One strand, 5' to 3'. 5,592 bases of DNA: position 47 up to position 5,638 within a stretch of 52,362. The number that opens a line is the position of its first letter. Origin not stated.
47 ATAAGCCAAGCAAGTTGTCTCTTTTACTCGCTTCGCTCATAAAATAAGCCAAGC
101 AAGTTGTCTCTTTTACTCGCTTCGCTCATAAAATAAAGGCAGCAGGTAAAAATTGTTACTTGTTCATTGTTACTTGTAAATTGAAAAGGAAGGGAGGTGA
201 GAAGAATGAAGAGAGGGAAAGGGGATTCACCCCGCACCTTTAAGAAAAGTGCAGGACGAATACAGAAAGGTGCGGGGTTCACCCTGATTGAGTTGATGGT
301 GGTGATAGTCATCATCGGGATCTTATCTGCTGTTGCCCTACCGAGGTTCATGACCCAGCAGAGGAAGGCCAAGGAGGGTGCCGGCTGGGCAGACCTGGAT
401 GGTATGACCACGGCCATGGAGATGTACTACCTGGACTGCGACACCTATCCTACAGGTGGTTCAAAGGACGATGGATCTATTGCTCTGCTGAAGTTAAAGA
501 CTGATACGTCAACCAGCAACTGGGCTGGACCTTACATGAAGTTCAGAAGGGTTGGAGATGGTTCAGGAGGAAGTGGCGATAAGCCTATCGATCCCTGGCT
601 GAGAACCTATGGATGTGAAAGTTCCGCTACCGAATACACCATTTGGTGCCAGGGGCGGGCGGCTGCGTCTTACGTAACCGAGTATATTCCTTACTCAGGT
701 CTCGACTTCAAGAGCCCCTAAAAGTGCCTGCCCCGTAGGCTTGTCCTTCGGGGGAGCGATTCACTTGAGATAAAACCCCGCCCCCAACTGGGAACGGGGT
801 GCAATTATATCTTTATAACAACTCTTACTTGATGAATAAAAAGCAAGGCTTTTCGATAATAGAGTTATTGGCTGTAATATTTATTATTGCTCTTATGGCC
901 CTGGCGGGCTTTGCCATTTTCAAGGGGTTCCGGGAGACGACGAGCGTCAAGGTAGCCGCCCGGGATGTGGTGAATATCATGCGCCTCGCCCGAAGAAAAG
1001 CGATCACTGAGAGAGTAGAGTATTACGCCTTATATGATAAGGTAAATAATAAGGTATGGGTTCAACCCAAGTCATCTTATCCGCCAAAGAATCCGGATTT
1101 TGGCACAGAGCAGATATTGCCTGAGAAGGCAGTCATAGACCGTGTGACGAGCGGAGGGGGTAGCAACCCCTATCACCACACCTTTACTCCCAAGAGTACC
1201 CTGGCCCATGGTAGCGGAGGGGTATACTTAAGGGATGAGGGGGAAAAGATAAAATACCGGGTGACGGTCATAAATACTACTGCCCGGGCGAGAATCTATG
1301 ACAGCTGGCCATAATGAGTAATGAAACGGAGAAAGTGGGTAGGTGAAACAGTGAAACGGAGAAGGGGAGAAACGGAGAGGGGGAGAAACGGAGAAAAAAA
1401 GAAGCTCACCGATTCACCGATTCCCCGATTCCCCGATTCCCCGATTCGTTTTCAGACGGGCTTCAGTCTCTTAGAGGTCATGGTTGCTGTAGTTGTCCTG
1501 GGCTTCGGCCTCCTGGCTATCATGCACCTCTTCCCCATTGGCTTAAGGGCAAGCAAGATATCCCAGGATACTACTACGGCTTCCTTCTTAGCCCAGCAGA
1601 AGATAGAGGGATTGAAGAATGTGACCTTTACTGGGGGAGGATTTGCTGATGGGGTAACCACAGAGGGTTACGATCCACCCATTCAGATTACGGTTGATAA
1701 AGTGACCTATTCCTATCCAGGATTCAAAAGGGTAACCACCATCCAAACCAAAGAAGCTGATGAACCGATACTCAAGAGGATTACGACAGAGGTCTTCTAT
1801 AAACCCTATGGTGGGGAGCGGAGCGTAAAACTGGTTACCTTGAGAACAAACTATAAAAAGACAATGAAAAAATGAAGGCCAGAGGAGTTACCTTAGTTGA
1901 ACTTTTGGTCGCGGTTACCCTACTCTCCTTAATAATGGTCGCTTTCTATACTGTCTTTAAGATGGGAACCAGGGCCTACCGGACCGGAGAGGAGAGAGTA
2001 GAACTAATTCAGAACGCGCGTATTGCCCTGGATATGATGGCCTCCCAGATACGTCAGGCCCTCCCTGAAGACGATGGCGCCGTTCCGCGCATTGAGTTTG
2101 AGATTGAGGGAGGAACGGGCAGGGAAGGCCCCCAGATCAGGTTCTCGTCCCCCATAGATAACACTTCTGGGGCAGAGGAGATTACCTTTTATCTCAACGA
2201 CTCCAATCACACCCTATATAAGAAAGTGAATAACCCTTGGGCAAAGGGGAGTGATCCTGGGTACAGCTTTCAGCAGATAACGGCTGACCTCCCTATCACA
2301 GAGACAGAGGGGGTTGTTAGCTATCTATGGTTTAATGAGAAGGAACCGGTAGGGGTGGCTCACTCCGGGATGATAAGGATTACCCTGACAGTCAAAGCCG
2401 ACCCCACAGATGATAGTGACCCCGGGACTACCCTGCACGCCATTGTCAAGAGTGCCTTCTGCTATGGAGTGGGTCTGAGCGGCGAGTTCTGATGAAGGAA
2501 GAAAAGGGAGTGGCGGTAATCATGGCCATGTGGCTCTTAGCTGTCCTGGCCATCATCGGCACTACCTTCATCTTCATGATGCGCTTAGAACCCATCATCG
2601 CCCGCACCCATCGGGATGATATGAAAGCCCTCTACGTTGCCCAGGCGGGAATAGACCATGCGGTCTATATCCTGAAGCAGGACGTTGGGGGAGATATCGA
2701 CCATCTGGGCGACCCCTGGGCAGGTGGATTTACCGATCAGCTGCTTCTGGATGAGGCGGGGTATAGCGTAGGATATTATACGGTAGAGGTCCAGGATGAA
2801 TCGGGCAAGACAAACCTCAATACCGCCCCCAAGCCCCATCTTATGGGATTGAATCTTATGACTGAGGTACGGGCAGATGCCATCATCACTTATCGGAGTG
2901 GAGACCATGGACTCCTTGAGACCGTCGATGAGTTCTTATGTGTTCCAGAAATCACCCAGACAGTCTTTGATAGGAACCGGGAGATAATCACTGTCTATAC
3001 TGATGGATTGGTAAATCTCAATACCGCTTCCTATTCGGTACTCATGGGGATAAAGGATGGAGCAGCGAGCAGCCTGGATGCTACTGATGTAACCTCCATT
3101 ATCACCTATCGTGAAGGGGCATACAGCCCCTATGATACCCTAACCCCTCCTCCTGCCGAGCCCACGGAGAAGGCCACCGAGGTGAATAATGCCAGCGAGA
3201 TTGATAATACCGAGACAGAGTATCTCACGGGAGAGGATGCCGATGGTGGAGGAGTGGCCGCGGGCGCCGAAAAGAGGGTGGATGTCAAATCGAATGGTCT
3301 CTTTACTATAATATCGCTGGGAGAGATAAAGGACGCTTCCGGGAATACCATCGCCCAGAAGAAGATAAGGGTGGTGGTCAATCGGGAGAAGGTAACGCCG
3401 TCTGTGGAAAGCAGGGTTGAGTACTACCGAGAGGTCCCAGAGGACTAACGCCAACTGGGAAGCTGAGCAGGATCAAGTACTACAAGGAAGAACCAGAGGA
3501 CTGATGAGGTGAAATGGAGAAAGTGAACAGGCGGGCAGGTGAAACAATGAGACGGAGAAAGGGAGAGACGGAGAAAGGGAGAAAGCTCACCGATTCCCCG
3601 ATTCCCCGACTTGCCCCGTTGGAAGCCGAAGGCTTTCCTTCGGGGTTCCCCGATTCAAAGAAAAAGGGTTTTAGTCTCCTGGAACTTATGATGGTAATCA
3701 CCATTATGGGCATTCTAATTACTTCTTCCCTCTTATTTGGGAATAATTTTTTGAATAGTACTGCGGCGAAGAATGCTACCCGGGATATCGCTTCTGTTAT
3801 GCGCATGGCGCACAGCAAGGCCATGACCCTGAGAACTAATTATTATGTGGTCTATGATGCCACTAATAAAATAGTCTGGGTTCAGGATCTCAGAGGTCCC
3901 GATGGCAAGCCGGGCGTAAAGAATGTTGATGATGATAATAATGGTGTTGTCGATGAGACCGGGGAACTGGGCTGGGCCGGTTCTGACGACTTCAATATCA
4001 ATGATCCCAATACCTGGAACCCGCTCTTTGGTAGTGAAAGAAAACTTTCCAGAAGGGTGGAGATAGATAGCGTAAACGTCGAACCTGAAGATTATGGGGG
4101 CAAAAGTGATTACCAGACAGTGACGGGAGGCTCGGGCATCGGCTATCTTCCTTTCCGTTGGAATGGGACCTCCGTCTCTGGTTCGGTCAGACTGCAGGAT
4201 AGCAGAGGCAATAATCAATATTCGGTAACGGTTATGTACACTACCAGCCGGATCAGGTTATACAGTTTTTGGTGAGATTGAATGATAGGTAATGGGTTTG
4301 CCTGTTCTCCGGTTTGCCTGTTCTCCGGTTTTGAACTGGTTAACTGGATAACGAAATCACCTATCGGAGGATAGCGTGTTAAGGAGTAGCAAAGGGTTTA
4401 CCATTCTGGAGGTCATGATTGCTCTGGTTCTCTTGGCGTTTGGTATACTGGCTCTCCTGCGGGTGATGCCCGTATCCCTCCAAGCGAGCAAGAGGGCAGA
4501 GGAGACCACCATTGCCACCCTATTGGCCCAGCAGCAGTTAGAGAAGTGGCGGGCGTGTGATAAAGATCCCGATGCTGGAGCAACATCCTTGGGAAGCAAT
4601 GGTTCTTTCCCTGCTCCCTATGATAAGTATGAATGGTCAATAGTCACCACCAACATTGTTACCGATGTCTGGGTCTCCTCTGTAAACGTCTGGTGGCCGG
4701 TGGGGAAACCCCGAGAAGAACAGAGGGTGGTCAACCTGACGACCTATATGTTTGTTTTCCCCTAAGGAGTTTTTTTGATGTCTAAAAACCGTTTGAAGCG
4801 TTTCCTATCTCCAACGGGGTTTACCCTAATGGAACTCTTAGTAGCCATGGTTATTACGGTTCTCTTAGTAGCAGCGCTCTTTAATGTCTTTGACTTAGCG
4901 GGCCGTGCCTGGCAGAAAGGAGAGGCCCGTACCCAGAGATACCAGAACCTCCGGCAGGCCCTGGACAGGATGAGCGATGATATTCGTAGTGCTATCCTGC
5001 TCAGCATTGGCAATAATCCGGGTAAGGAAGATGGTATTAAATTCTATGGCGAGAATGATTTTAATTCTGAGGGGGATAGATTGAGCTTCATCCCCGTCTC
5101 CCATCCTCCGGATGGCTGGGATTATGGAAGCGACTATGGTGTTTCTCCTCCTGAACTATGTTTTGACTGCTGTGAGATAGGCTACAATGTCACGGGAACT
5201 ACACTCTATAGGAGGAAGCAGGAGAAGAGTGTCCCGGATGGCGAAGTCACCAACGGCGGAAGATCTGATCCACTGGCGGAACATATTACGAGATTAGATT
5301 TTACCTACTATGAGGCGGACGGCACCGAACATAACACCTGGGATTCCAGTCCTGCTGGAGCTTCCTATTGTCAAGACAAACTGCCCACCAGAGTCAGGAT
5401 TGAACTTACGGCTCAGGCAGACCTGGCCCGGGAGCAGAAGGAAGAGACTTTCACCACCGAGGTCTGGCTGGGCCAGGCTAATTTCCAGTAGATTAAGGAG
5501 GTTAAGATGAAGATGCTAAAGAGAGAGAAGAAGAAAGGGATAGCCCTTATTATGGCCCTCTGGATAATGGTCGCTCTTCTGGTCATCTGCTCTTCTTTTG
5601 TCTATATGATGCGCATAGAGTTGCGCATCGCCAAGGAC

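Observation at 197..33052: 33-kb co-directional DNA-uptake supercluster: pseudopilus, PilMNOPQ, two ComEC, three ComEA and an extra nuclease/membrane layer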

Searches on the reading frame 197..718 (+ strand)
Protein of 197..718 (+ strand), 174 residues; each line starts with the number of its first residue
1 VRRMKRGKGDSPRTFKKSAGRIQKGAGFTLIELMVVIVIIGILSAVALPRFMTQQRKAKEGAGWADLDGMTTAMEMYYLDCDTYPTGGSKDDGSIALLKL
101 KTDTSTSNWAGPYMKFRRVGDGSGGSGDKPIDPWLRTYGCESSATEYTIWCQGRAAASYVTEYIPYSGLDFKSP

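Call 3: search_protein_families(library=pfam, proteins=[window:197-718:+], max_evalue=0.01)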
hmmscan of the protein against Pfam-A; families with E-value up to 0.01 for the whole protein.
window:197-718:+ (174 aa): 2 families
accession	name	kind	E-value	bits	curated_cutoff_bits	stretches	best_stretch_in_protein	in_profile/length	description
PF08334.16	T2SSG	-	6.4e-10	39.5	21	1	51-154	2-92/108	Type II secretion system (T2SS), protein G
PF07963.17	N_methyl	-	3.6e-08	33.1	21.2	1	26-48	5-27/27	Prokaryotic N-terminal methylation motif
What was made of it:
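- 197..721 (+): g1, major prepilin (GspG-like; G|FTLIE cleavage motif). Pfam T2SSG 6.4e-10 and N_methyl 3.6e-8 (call 3).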

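Call 34: find_homologous_proteins(query=window:197-718:+, max_evalue=1e-8)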
Query window:197-718:+ (174 aa): 86 proteins with E <= 1e-8 among 1102 candidates.
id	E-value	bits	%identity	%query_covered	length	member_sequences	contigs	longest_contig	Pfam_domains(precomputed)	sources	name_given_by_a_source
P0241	2.8e-111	388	100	98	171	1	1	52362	PF07963.18,PF08334.17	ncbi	-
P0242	1.6e-64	235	66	88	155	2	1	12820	PF07963.18,PF08334.17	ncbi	ncbi:hypothetical protein ES707_06066 [subsurface metagenome]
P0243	3.4e-49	185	59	87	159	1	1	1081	PF07963.18,PF08334.17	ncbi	-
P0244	1.0e-48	184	60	88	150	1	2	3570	PF07963.18,PF22434.2,PF08334.17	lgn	-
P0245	1.3e-46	177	62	86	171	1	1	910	PF07963.18,PF08334.17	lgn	-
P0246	6.4e-46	175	56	88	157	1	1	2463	PF07963.18,PF08334.17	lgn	-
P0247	6.1e-44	168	60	79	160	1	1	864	PF07963.18,PF22434.2,PF08334.17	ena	-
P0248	7.6e-44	168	56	88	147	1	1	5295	PF07963.18,PF22434.2,PF08334.17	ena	-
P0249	3.7e-43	166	57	80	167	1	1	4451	PF07963.18,PF08334.17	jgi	jgi:general secretion pathway protein G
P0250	5.0e-43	165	61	80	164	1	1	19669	PF07963.18,PF08334.17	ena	-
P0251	6.9e-43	165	55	88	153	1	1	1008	PF07963.18,PF08334.17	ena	-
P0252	3.4e-42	163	54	88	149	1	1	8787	PF07963.18,PF08334.17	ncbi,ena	-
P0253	7.3e-42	162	55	88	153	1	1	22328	PF07963.18,PF08334.17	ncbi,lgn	-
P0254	1.3e-41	161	54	88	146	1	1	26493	PF07963.18,PF22434.2,PF08334.17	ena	-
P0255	4.9e-41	159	57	88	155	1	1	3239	PF07963.18,PF08334.17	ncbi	-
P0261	2.7e-39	153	53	88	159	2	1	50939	PF07963.18,PF08334.17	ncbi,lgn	-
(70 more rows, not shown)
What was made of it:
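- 197..721 (+): Homologues are annotated GspG (call 34).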

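Call 35: find_encoding_contigs(protein=P0261, flank=10000, max_places=1)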
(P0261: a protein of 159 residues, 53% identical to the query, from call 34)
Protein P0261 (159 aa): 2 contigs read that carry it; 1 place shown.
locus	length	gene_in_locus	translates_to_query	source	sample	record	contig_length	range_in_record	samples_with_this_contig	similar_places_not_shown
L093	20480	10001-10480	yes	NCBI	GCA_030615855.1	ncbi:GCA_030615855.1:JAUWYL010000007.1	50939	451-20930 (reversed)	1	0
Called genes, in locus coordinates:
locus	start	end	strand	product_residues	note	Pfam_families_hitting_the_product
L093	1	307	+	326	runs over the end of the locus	PF01261:AP_endonuc_2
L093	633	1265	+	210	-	PF00929:RNase_T, PF16473:Rv2179c-like (faint)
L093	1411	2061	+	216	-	-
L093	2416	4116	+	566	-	PF13401:AAA_22 (faint), PF05157:MshEN, PF00437:T2SSE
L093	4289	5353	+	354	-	PF00437:T2SSE, PF13401:AAA_22 (faint)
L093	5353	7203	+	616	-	PF05157:MshEN, PF00437:T2SSE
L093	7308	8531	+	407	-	PF28597:T2SSF_N, PF00482:T2SSF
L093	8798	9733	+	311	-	PF12974:Phosphonate-bd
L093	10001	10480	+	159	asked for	PF07963:N_methyl, PF08334:T2SSG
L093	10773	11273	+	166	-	-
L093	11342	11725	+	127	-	PF05635:23S_rRNA_IVP, PF22296:bAvd (weak)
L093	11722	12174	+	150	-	PF07963:N_methyl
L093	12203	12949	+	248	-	-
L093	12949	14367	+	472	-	-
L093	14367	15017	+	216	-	PF07963:N_methyl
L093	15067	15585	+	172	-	PF07963:N_methyl (weak)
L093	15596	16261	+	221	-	PF07963:N_methyl (weak), PF11612:T2SSJ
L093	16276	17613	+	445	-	PF12836:HHH_3 (faint)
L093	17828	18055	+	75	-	PF15919:HicB_lk_antitox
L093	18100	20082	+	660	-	PF11104:PilM_2, PF06723:MreB_Mbl (faint), PF14450:FtsA, PF11104:PilM_2, PF05137:PilN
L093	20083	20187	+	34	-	-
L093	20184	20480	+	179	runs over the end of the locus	PF04612:T2SSM (faint), PF04350:PilO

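Call 36: find_encoding_contigs(protein=P0242, flank=10000, max_places=1)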
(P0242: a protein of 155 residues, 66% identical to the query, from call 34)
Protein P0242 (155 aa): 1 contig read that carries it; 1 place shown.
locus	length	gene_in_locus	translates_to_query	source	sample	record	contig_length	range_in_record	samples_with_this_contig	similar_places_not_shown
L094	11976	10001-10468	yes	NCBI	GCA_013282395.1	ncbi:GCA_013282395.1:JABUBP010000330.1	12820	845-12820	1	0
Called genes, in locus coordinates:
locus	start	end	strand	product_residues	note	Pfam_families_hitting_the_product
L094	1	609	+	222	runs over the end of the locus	PF00929:RNase_T, PF16473:Rv2179c-like (weak)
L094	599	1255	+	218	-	PF13207:AAA_17 (faint)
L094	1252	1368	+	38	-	-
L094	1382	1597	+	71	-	PF11213:DUF3006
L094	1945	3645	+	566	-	PF13401:AAA_22 (faint), PF05157:MshEN, PF00437:T2SSE, PF13173:AAA_14 (faint)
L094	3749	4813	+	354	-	PF00437:T2SSE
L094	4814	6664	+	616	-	-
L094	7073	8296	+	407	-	PF28597:T2SSF_N, PF00482:T2SSF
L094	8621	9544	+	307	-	PF12974:Phosphonate-bd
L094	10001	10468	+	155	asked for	PF07963:N_methyl, PF08334:T2SSG (weak)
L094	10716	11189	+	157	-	PF07963:N_methyl (weak), PF12019:GspH (weak)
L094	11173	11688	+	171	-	PF07963:N_methyl (weak)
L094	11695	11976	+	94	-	?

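Call 86: search_protein_families(library=pfam, proteins=[L093:8798-9730:+, L093:2416-4113:+, L093:4289-5350:+, L093:5353-7200:+], max_evalue=0.001)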
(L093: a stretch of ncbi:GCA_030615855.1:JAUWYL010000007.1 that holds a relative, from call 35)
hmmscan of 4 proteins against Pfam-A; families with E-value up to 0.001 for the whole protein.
L093:8798-9730:+ (311 aa): 1 family
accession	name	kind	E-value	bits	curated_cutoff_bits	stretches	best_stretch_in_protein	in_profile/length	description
PF12974.12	Phosphonate-bd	-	1.4e-78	264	27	1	53-298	1-242/242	ABC transporter, phosphonate, periplasmic substrate-binding protein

L093:2416-4113:+ (566 aa): 6 families
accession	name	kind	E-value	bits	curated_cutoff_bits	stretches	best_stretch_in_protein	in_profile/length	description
PF00437.27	T2SSE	-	1.3e-140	468.8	24.9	1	176-559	3-370/370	Type II/IV secretion system protein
PF05157.20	MshEN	-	1e-15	57.9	23.1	1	62-146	2-87/90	MshEN domain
PF13401.12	AAA_22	-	2.1e-05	25.3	27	1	314-355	4-45/130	AAA domain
PF13173.12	AAA_14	-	8.4e-05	23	27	1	315-406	2-84/129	AAA domain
PF13191.12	AAA_16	-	8.6e-05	23.5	32.6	1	312-402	22-103/167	AAA ATPase domain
PF25199.1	nSTAND_NTPase5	-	0.00044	20.5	34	0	309-352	31-79/145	Novel STAND NTPase 5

L093:4289-5350:+ (354 aa): 7 families
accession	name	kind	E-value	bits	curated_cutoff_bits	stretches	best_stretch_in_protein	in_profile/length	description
PF00437.27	T2SSE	-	3.6e-50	171.1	24.9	1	5-283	13-288/370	Type II/IV secretion system protein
PF13401.12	AAA_22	-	2.5e-05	25.1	27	1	123-162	4-42/130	AAA domain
PF13604.12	AAA_30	-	4.4e-05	23.7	27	1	115-211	9-102/191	AAA domain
PF25199.1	nSTAND_NTPase5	-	0.00026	21.2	34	1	124-165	41-82/145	Novel STAND NTPase 5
PF13191.12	AAA_16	-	0.00031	21.7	32.6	1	122-208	23-96/167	AAA ATPase domain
PF10412.15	TrwB_AAD_bind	-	0.00039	19.9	20.5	1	127-158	18-49/387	Type IV secretion-system coupling protein DNA-binding domain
PF13245.12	AAA_19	-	0.00094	19.8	25.1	0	124-154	11-41/134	AAA domain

L093:5353-7200:+ (616 aa): 5 families
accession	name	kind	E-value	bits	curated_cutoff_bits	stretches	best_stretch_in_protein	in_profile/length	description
PF00437.27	T2SSE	-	5.6e-140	466.6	24.9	1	191-574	3-370/370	Type II/IV secretion system protein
PF05157.20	MshEN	-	3.8e-21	75.3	23.1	1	72-158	1-88/90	MshEN domain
PF13191.12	AAA_16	-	0.00022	22.2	32.6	1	322-434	12-114/167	AAA ATPase domain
PF13401.12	AAA_22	-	0.00047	20.9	27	0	329-366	4-43/130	AAA domain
PF25199.1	nSTAND_NTPase5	-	0.00088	19.5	34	0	327-367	38-79/145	Novel STAND NTPase 5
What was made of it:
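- On Type IVa pilus machinery: PilB-PilT-PilB-PilC are present directly upstream of the orthologous pilin in L093 and L094 (calls 35, 36, 86).
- PilB/PilT/PilB/PilC directly upstream of the pilin gene in relatives: calls 35, 36, 86. A PilT-type retraction ATPase is present in relatives (calls 35, 86).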

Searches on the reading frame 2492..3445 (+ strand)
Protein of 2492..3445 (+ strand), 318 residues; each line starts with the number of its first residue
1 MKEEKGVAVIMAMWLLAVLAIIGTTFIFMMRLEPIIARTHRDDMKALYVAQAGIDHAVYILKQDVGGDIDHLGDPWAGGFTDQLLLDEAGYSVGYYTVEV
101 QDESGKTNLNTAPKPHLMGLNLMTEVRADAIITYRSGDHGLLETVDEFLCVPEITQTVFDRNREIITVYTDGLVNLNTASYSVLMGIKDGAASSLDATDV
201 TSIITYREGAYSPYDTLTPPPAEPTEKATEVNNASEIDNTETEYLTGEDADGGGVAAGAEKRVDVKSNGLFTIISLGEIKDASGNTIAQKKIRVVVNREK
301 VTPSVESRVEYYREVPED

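Call 3: search_protein_families(library=pfam, proteins=[window:2492-3445:+], max_evalue=0.01)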
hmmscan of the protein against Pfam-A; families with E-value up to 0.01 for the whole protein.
window:2492-3445:+ (318 aa): 3 families
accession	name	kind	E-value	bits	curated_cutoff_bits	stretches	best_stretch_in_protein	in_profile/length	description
PF12836.13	HHH_3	-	7.5e-10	39.2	27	1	106-166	5-64/65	Helix-hairpin-helix motif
PF03934.19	T2SSK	-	2.6e-07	31.3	24.2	1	108-156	2-49/63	Type II secretion system (T2SS), protein K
PF14341.11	PilX_N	-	2.8e-05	24.4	25.5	1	5-54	1-50/51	PilX N-terminal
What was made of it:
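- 799..3448 (+): g2-g5, minor prepilin set 1 (H-, I-, J- and K-like; g5 has PilX_N + T2SSK/HHH_3). N_methyl hits and T2SSK 2.6e-7 (call 3).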

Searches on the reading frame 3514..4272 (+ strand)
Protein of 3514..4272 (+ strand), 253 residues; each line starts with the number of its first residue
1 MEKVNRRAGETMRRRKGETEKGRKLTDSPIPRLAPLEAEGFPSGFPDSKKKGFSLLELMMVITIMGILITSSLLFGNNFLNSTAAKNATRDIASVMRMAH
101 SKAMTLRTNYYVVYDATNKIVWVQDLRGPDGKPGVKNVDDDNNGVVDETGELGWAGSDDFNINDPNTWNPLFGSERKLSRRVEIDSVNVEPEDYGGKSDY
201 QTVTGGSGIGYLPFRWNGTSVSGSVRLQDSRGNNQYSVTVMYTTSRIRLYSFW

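Call 3: search_protein_families(library=pfam, proteins=[window:3514-4272:+], max_evalue=0.01)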
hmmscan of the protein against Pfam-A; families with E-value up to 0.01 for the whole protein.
window:3514-4272:+ (253 aa): 2 families
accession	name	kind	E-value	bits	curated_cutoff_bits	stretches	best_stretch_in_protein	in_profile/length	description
PF07963.17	N_methyl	-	1.8e-07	30.8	21.2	1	48-71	2-25/27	Prokaryotic N-terminal methylation motif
PF12019.13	GspH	-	0.0048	17.8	21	0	88-240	1-102/108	Type II transport protein GspH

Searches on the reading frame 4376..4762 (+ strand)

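Call 3: search_protein_families(library=pfam, proteins=[window:4376-4762:+], max_evalue=0.01)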
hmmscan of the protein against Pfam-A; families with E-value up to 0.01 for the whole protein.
window:4376-4762:+ (129 aa): 1 family
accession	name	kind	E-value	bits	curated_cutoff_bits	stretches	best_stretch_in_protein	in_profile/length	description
PF07963.17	N_methyl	-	1.1e-06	28.4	21.2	1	3-28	2-27/27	Prokaryotic N-terminal methylation motif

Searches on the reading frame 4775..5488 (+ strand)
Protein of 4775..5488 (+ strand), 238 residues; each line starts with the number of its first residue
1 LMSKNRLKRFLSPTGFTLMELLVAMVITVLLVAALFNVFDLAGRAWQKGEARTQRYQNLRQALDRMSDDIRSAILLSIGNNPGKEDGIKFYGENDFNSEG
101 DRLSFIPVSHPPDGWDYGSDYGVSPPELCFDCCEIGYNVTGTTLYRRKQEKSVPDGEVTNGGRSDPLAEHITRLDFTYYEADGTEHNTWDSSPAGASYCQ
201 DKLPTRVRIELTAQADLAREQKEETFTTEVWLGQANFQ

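Call 3: search_protein_families(library=pfam, proteins=[window:4775-5488:+], max_evalue=0.01)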
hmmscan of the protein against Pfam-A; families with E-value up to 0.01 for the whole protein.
window:4775-5488:+ (238 aa): 2 families
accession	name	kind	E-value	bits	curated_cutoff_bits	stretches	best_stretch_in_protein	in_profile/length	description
PF11612.13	T2SSJ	-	1.8e-07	31.9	28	1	66-213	1-130/140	Type II secretion system (T2SS), protein J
PF07963.17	N_methyl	-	0.00089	19.2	21.2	1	15-36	6-27/27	Prokaryotic N-terminal methylation motif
